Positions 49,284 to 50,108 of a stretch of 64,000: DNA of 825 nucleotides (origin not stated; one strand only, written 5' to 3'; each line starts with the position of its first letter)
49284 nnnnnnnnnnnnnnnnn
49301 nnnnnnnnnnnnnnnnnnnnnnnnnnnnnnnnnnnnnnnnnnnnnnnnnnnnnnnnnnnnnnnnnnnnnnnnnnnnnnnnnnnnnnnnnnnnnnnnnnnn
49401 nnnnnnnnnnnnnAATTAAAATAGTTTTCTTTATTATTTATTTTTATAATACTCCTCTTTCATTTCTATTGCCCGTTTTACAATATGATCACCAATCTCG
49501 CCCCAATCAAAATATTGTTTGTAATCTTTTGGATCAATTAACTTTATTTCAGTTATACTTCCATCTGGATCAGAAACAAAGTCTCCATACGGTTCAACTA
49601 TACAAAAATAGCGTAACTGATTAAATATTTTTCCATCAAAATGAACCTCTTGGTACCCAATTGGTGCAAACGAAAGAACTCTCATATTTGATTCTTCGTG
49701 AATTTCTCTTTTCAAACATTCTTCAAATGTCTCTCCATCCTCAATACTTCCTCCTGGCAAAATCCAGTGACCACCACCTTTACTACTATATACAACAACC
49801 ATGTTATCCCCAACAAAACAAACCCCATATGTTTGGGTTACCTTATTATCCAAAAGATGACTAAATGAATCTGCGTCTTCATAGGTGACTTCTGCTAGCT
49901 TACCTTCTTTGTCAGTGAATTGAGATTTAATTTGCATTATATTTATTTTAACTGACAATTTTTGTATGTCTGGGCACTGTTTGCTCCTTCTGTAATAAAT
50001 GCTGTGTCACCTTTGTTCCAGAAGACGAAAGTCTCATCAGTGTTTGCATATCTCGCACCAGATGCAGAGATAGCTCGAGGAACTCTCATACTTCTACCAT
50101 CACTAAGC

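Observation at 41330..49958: Glycosylation cluster with GT2-GT9 fusion enzyme and a tandemly duplicated Nudix-hydrolase plus APH-like kinase pair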

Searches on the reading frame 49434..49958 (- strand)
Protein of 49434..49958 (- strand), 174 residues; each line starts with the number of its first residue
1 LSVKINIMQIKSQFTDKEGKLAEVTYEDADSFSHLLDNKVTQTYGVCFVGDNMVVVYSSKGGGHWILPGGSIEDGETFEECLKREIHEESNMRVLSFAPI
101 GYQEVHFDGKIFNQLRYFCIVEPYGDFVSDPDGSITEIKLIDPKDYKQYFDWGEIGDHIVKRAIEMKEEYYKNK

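Call 3: search_protein_families(library=pfam, proteins=[window:49434-49958:-], max_evalue=0.01)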
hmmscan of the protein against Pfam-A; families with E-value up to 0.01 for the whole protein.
window:49434-49958:- (174 aa): 1 family
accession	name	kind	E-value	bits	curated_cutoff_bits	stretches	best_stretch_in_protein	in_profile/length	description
PF00293.34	NUDIX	-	1.9e-12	47.8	21.1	1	47-152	9-123/134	NUDIX domain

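Call 4: search_protein_families(library=ncbifam, proteins=[window:49434-49958:-], max_evalue=0.01)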
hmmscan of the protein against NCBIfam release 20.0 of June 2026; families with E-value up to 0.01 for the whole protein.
window:49434-49958:- (174 aa): 16 families
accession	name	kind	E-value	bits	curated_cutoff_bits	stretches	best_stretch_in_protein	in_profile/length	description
NF006530.0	PRK08999.1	equivalog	2.3e-07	30.1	245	1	60-100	30-70/315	Nudix family hydrolase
NF008044.0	PRK10776.1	equivalog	4.6e-07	29.8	148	1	61-118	29-85/130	8-oxo-dGTP diphosphatase MutT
TIGR00586.1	mutt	equivalog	6.5e-07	29.4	97.9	1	62-107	31-76/129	8-oxo-dGTP diphosphatase MutT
TIGR02705.1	nudix_YtkD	equivalog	1.3e-06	28.1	154.4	1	13-122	2-104/156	RNA deprotection pyrophosphohydrolase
NF012016.0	PRK15472.1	equivalog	3.8e-06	26.7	95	1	43-91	16-59/141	nucleoside triphosphatase NudI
NF001299.0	PRK00241.1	equivalog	7.8e-06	25.5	158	1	69-103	165-199/263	NAD(+) diphosphatase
NF041652.1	Nud_hyd_Dein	equivalog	3.8e-05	24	200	1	61-158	41-139/152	Nudix hydrolase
NF001938.0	PRK00714.1-5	equivalog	0.00065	19.1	116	1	47-94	27-76/172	RNA pyrophosphohydrolase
NF003788.0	PRK05379.1-5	equivalog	0.00067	19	354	1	50-94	224-269/351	bifunctional nicotinamide-nucleotide adenylyltransferase/Nudix hydroxylase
NF007834.0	PRK10546.1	equivalog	0.0012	18.7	156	1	62-97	29-64/135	pyrimidine (deoxy)nucleoside triphosphate diphosphatase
NF003791.0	PRK05379.2-3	equivalog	0.0012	18.1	409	1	47-94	210-258/340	bifunctional nicotinamide-nucleotide adenylyltransferase/Nudix hydroxylase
NF003785.0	PRK05379.1-1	equivalog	0.0014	17.9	418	1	49-142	212-307/347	bifunctional nicotinamide-nucleotide adenylyltransferase/Nudix hydroxylase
NF001936.0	PRK00714.1-3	equivalog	0.0015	18.4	118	1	62-90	34-62/155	RNA pyrophosphohydrolase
NF001934.0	PRK00714.1-1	equivalog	0.0018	17.7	241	1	45-92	12-60/176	RNA pyrophosphohydrolase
NF003787.0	PRK05379.1-4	equivalog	0.0048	15.9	449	1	47-94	216-264/346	bifunctional nicotinamide-nucleotide adenylyltransferase/Nudix hydroxylase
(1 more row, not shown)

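Call 17: search_solved_structures(query=window:49434-49958:-, max_evalue=0.01)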
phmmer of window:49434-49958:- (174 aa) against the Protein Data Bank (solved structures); distinct sequences matched with E-value up to 0.01: 67 (the best 60 are shown).
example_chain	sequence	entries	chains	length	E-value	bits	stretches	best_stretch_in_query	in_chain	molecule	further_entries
3smd_A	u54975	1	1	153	2.9e-06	30.4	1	55-115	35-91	MutT/NUDIX family protein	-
3id9_A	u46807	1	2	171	7.8e-06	29.1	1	43-94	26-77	MutT/NUDIX family protein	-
3fk9_A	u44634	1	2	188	1.3e-05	28.3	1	47-135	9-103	Mutator MutT protein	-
6dby_A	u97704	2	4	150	2e-05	27.7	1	57-95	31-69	Nudix hydrolase 1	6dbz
5gp0_E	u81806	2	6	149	2.2e-05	27.6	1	57-95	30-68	Nudix hydrolase 1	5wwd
6fl4_A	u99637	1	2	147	2.2e-05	27.6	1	58-95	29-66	Nudix hydrolase 1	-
1sjy_A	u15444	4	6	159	2.4e-05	27.5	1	61-157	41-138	MutT/nudix family protein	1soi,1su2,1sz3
3i7u_A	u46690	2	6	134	5.3e-05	26.3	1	45-170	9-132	AP4A hydrolase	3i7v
5mzf_A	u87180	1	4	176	8e-05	25.8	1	60-121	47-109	MTH1 protein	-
7b66_A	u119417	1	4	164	8.3e-05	25.7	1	59-94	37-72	Nucleotide triphosphate diphosphatase NUDT15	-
7b65_A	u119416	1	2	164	8.3e-05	25.7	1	59-94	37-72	Nucleotide triphosphate diphosphatase NUDT15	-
5bon_A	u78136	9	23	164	8.3e-05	25.7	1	59-94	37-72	Probable 8-oxo-dGTP diphosphatase NUDT15 | Nucleotide triphosphate diphosphatase NUDT15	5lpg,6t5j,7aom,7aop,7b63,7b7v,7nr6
7b64_A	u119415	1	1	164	8.3e-05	25.7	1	59-94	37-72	Nucleotide triphosphate diphosphatase NUDT15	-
7b67_A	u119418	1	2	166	8.4e-05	25.7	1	59-94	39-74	Nucleotide triphosphate diphosphatase NUDT15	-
4ilq_A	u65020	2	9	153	0.00012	25.2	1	61-156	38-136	CT771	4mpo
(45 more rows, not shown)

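Call 20: find_homologous_proteins(query=window:49434-49958:-, max_evalue=0.001)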
Query window:49434-49958:- (174 aa): 1044 proteins with E <= 0.001 among 1059 candidates; the best 120 are listed.
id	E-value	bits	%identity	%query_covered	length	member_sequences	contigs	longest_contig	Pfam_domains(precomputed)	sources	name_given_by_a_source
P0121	1.1e-93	330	89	92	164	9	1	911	PF00293.35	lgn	-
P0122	2.6e-93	329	87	94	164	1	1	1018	PF00293.35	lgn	-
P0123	5.1e-92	325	85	92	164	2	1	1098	PF00293.35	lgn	-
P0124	1.0e-91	324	85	92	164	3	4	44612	PF00293.35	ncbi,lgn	ncbi:MAG: NUDIX hydrolase [Minisyncoccia bacterium]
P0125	1.4e-91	323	85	93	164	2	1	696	PF00293.35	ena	-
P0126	2.6e-90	319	84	95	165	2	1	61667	PF00293.35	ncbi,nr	ncbi:MAG: NUDIX domain-containing protein [bacterium]|nr:NUDIX domain-containing protein [bacterium]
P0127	6.0e-90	318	85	92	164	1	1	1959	PF00293.35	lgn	-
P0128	6.4e-90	318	85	92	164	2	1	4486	PF00293.35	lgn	-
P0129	8.7e-90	317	84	92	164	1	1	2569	PF00293.35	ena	-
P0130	9.1e-90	317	84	93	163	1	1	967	PF00293.35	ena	-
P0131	9.2e-90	317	86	92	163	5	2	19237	PF00293.35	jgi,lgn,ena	-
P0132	2.2e-89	316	86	92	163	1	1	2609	PF00293.35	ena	-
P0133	2.6e-89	316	84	92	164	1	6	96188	PF00293.35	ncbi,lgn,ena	-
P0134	5.8e-89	315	86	92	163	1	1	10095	PF00293.35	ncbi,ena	-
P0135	1.6e-88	313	84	92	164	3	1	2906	PF00293.35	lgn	-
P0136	7.0e-88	311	83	92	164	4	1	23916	PF00293.35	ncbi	-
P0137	2.5e-87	309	83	94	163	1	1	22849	PF00293.35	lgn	-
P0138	4.3e-86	305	82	92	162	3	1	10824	PF00293.35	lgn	-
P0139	4.5e-86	305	82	92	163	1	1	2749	PF00293.35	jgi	jgi:ADP-ribose pyrophosphatase YjhB (NUDIX family)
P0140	6.0e-85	301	81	92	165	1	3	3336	PF00293.35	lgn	-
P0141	7.7e-85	301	80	94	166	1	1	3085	PF00293.35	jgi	jgi:ADP-ribose pyrophosphatase YjhB (NUDIX family)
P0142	9.7e-85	301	81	93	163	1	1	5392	PF00293.35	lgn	-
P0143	1.9e-84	300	80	91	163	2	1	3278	PF00293.35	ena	-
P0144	9.1e-84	298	77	95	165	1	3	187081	PF00293.35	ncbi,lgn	-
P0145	5.2e-82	292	76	95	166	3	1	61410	PF00293.35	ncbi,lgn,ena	-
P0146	1.6e-81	290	77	93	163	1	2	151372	PF00293.35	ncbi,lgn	ncbi:MAG: NUDIX hydrolase [Minisyncoccia bacterium]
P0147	3.1e-81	289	77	92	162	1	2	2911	PF00293.35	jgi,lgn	-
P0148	3.3e-81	289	80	94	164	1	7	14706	PF00293.35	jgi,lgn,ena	-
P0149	2.2e-80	287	77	92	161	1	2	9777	PF00293.35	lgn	-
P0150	2.7e-80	286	78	92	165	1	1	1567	PF00293.35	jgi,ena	-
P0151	3.6e-80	286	77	91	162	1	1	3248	PF00293.35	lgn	-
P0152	6.9e-79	282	77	94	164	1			PF00293.35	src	-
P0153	1.5e-78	281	78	92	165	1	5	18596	PF00293.35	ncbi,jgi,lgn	jgi:8-oxo-dGTP pyrophosphatase MutT (NUDIX family)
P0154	1.6e-78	281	75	92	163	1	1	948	PF00293.35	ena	-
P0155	5.3e-78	279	77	91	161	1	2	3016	PF00293.35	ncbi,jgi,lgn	jgi:8-oxo-dGTP pyrophosphatase MutT (NUDIX family)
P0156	1.3e-76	274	75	91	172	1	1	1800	PF00293.35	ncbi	-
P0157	9.3e-76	272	75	91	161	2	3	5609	PF00293.35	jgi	jgi:8-oxo-dGTP pyrophosphatase MutT (NUDIX family)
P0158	3.8e-75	270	71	94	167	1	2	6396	PF00293.35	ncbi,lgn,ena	ncbi:MAG: NUDIX hydrolase [bacterium]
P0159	1.7e-74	267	72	92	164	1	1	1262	PF00293.35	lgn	-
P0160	7.4e-74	265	67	95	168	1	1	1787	PF00293.35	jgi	-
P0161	3.9e-73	263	70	93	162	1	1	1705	PF00293.35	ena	-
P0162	1.6e-72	261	66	96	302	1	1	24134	PF00293.35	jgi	jgi:8-oxo-dGTP pyrophosphatase MutT (NUDIX family)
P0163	5.2e-70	253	66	96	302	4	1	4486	PF00293.35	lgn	-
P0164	1.4e-69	251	66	95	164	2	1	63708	PF00293.35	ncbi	-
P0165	1.5e-68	248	68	93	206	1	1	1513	PF00293.35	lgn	-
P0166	2.4e-68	247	69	92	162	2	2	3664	PF00293.35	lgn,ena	-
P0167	2.4e-68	247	65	93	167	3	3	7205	PF00293.35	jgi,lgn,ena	jgi:ADP-ribose pyrophosphatase YjhB (NUDIX family)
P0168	8.0e-68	246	65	93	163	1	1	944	PF00293.35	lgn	-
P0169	1.3e-67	245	65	94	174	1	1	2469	PF00293.35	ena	-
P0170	2.6e-67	244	68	92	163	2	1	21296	PF00293.35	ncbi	-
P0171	1.0e-65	239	65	95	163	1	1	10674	PF00293.35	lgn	-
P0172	6.5e-65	236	61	94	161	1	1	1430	PF00293.35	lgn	-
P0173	6.9e-65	236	64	95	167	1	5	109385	PF00293.35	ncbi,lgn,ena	ncbi:MAG: NUDIX domain-containing protein [Patescibacteria group bacterium]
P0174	7.7e-65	236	65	94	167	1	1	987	PF00293.35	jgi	jgi:8-oxo-dGTP pyrophosphatase MutT (NUDIX family)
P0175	3.9e-64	234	65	91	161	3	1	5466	PF00293.35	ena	-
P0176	7.9e-64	233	64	93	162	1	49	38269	PF00293.35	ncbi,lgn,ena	-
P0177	8.6e-64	233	65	89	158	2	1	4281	PF00293.35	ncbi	-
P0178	1.1e-62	229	64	93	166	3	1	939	PF00293.35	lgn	-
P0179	2.0e-62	228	60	94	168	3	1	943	PF00293.35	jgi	-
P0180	3.0e-62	228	64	93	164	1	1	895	PF00293.35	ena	-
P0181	2.2e-61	225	64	91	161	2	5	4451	PF00293.35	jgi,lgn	jgi:NADH pyrophosphatase NudC (nudix superfamily)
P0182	2.9e-61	224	64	92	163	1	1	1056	PF00293.35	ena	-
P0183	3.0e-61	224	62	91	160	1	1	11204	PF00293.35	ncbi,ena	-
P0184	3.0e-61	224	64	91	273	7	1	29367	PF00293.35,PF00719.25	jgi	-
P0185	3.3e-61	224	61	95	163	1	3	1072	PF00293.35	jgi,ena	-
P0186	1.8e-60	222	63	93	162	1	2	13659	PF00293.35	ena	-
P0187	2.9e-60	221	79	72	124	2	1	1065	PF00293.35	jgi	-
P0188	4.3e-60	221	63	92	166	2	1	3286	PF00293.35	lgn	-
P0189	5.1e-60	220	63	93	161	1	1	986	PF00293.35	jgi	jgi:8-oxo-dGTP pyrophosphatase MutT (NUDIX family)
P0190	7.0e-60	220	63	90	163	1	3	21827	PF00293.35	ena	-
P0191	8.3e-60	220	65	91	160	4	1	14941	PF00293.35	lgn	-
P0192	1.2e-59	219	62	91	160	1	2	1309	PF00293.35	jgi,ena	-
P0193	2.7e-59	218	59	95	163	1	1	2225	PF00293.35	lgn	-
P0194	4.1e-59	217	57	95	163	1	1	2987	PF00293.35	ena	-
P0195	8.2e-59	216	59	93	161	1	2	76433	PF00293.35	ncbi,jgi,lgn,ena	-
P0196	1.8e-58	215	61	92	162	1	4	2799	PF00293.35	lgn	-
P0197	2.5e-58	215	63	92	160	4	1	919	PF00293.35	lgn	-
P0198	3.0e-58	215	60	93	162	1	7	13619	PF00293.35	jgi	jgi:ADP-ribose pyrophosphatase YjhB (NUDIX family)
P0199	4.0e-58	214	59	93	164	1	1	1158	PF00293.35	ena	-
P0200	1.5e-57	212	59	93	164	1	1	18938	PF00293.35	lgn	-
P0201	2.1e-57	212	62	92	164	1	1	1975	PF00293.35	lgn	-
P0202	2.3e-57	212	62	91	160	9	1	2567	PF00293.35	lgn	-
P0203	4.6e-57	211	59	92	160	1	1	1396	PF00293.35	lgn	-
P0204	9.0e-57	210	61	91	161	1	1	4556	PF00293.35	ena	-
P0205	1.0e-56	210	61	90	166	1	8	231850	PF00293.35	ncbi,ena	-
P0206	1.6e-56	209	62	91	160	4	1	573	PF00293.35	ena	-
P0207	2.2e-56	208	57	93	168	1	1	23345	PF00293.35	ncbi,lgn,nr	ncbi:MAG: NUDIX domain-containing protein [Candidatus Pacebacteria bacterium]|nr:NUDIX domain-contai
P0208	2.2e-56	208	60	93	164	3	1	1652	PF00293.35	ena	-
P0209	5.0e-56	207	60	91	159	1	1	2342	PF00293.35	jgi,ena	jgi:8-oxo-dGTP diphosphatase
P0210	5.2e-56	207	58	93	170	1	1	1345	PF00293.35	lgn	-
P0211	5.3e-56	207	63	92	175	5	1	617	PF00293.35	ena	-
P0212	7.9e-56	207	60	93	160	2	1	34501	PF00293.35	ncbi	ncbi:MAG: NUDIX domain-containing protein [Candidatus Zambryskibacteria bacterium]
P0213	8.7e-56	207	61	91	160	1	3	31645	PF00293.35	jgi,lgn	jgi:ADP-ribose pyrophosphatase YjhB (NUDIX family)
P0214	8.9e-56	206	59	91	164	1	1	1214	PF00293.35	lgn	-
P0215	1.4e-55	206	60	91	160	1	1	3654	PF00293.35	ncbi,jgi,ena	ncbi:MAG: NUDIX hydrolase [Patescibacteria group bacterium]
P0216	1.9e-55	205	58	92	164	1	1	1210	PF00293.35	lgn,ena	-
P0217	2.4e-55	205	57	93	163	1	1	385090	PF00293.35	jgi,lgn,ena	-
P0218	3.5e-55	205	69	70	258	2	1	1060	PF00293.35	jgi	jgi:8-oxo-dGTP pyrophosphatase MutT (NUDIX family)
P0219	3.6e-55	204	58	91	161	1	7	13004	PF00293.35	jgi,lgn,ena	-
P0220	8.8e-55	203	60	95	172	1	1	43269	PF00293.35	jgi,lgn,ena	-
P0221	9.6e-55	203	60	91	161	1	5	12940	PF00293.35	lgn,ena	-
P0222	1.7e-54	202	56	96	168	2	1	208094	PF00293.35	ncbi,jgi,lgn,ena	ncbi:MAG: NUDIX hydrolase [Candidatus Paceibacterota bacterium]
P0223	6.0e-54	201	60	91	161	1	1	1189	PF00293.35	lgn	-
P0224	8.0e-54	200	58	91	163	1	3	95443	PF00293.35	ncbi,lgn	-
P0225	9.2e-54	200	58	94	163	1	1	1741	PF00293.35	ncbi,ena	-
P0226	1.0e-53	200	57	91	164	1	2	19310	PF00293.35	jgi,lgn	-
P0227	1.7e-53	199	56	95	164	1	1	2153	PF00293.35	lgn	-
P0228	5.0e-53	198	57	93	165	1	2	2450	PF00293.35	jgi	jgi:8-oxo-dGTP pyrophosphatase MutT (NUDIX family)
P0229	6.1e-53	197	56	95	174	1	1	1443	PF00293.35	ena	-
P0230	8.8e-53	197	54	93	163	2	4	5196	PF00293.35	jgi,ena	-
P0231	9.0e-53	197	57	91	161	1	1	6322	PF00293.35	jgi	jgi:ADP-ribose pyrophosphatase YjhB (NUDIX family)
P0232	9.5e-53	197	62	87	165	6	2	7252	PF00293.35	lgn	-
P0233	9.6e-53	197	56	93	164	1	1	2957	PF00293.35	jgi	jgi:8-oxo-dGTP pyrophosphatase MutT (NUDIX family)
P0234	1.2e-52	196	57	93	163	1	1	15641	PF00293.35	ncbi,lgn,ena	-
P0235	1.5e-52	196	60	93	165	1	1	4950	PF00293.35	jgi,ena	-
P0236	1.6e-52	196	57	93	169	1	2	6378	PF00293.35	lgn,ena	-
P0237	1.6e-52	196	59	93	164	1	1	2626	PF00293.35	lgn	-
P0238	1.8e-52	196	59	87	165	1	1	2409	PF00293.35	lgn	-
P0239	2.1e-52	196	59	91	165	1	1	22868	PF00293.35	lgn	-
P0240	2.1e-52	195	54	93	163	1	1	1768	PF00293.35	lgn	-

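Call 29: find_encoding_contigs(protein=P0144, flank=8000, max_places=1)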
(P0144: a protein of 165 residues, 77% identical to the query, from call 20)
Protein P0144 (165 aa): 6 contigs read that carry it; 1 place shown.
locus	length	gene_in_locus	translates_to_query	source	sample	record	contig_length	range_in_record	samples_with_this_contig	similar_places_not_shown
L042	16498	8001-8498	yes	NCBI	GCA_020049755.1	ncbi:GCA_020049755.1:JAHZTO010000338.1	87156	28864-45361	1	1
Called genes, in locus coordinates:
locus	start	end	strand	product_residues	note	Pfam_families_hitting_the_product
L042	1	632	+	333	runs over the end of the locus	PF01207:Dus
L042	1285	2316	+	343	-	PF05496:RuvB_N (weak), PF13177:DNA_pol3_delta2 (weak), PF00004:AAA, PF07728:AAA_5 (weak), PF13177:DNA_pol3_delta2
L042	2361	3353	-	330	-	PF13641:Glyco_tranf_2_3, PF00535:Glycos_transf_2, PF10111:Glyco_tranf_2_2 (weak)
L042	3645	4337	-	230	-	-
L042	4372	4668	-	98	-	-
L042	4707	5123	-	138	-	PF00892:EamA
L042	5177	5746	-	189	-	PF13302:Acetyltransf_3 (weak), PF00583:Acetyltransf_1, PF13673:Acetyltransf_10 (weak), PF13508:Acetyltransf_7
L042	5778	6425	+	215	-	-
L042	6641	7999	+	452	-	PF18922:DUF5672, PF01909:NTP_transf_2 (faint), PF18765:Polbeta (weak)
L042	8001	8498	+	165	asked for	PF00293:NUDIX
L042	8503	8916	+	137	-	PF00293:NUDIX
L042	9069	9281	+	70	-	PF12844:HTH_19, PF01381:HTH_3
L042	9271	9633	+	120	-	PF09946:DUF2178 (weak)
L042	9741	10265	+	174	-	PF00085:Thioredoxin, PF13098:Thioredoxin_2 (weak)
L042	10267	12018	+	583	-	PF02683:DsbD_TM, PF00578:AhpC-TSA, PF08534:Redoxin, PF13905:Thioredoxin_8, PF17991:Thioredoxin_10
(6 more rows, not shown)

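Call 30: find_encoding_contigs(protein=P0146, flank=8000, max_places=1)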
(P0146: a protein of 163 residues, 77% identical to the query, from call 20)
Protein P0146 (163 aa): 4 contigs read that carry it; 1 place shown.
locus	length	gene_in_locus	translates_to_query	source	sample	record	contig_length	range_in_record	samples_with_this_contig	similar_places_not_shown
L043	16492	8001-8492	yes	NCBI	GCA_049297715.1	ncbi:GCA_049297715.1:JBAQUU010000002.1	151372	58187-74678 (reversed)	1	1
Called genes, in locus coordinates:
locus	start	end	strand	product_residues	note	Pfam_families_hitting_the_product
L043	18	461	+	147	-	PF01281:Ribosomal_L9_N, PF03948:Ribosomal_L9_C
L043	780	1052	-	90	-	PF01016:Ribosomal_L27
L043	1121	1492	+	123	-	-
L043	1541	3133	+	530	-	PF00364:Biotin_lipoyl (faint), PF25919:BSH_CusB (faint), PF25917:BSH_RND, PF25973:BSH_CzcB (faint), PF25881:HH_YBHG (faint)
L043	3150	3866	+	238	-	PF00005:ABC_tran, PF02463:SMC_N (weak), PF13304:AAA_21 (faint)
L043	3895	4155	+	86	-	PF01541:GIY-YIG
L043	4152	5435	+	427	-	PF12704:MacB_PCD, PF02687:FtsX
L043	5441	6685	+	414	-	PF12704:MacB_PCD, PF02687:FtsX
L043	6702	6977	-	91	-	-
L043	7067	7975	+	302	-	PF17773:UPF0176_N, PF00581:Rhodanese, PF12368:Rhodanese_C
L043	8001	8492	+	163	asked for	PF00293:NUDIX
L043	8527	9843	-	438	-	PF00535:Glycos_transf_2, PF00293:NUDIX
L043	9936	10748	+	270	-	-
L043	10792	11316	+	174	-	PF00293:NUDIX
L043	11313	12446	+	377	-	PF00534:Glycos_transf_1, PF13692:Glyco_trans_1_4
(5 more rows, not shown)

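Call 31: find_encoding_contigs(protein=P0217, flank=8000, max_places=1)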
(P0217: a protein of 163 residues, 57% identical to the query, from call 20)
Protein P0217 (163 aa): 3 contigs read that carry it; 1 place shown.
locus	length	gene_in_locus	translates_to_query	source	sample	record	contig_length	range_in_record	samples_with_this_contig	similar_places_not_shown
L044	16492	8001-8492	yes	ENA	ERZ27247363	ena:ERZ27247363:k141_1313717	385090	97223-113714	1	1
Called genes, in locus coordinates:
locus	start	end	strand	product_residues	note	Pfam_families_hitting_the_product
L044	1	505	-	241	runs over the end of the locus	PF01209:Ubie_methyltran, PF02353:CMAS (weak), PF07021:MetW, PF13489:Methyltransf_23, PF13847:Methyltransf_31, PF08241:Methyltransf_11, PF08242:Methyltransf_12, PF13649:Methyltransf_25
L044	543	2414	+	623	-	PF04055:Radical_SAM, PF16199:Radical_SAM_C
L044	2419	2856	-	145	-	-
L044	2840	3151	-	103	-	-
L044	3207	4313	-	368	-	PF00565:SNase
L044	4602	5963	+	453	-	PF00464:SHMT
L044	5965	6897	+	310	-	PF00763:THF_DHG_CYH, PF02882:THF_DHG_CYH_C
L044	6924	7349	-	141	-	-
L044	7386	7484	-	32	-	-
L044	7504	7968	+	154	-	PF02643:DUF192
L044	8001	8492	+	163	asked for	PF00293:NUDIX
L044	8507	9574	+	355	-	PF01926:MMR_HSR1, PF02421:FeoB_N, PF06071:YchF-GTPase_C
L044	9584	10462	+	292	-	-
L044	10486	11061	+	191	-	PF00398:RrnaAD (weak)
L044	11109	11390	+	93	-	PF05015:HigB-like_toxin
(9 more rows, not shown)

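Call 73: search_protein_families(library=phrogs, proteins=[window:49434-49958:-], max_evalue=0.001)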
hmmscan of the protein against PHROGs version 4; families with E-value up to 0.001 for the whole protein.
window:49434-49958:- (174 aa): 5 families
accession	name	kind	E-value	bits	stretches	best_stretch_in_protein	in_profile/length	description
phrog_1198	-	other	3.2e-11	44.5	1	51-95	48-96/253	MutT/NUDIX hydrolase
phrog_15528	-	head and packaging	2.9e-07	30.3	1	42-143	523-620/794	portal protein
phrog_19657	-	other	6.8e-07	30.4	1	63-140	59-144/176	nudix hydrolase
phrog_10313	-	other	0.00018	22.3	1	42-90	12-65/159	nudix hydrolase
phrog_1185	-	other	0.0003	21.3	1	49-93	165-209/301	nudix hydrolase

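Call 74: search_protein_families(library=padloc, proteins=[window:49434-49958:-], max_evalue=0.001)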
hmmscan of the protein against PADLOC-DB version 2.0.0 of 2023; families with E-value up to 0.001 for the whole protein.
window:49434-49958:- (174 aa): 1 family
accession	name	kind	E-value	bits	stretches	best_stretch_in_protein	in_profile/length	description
PDLC04899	PDC-S07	-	1.6e-10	38.7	1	60-119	30-89/135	-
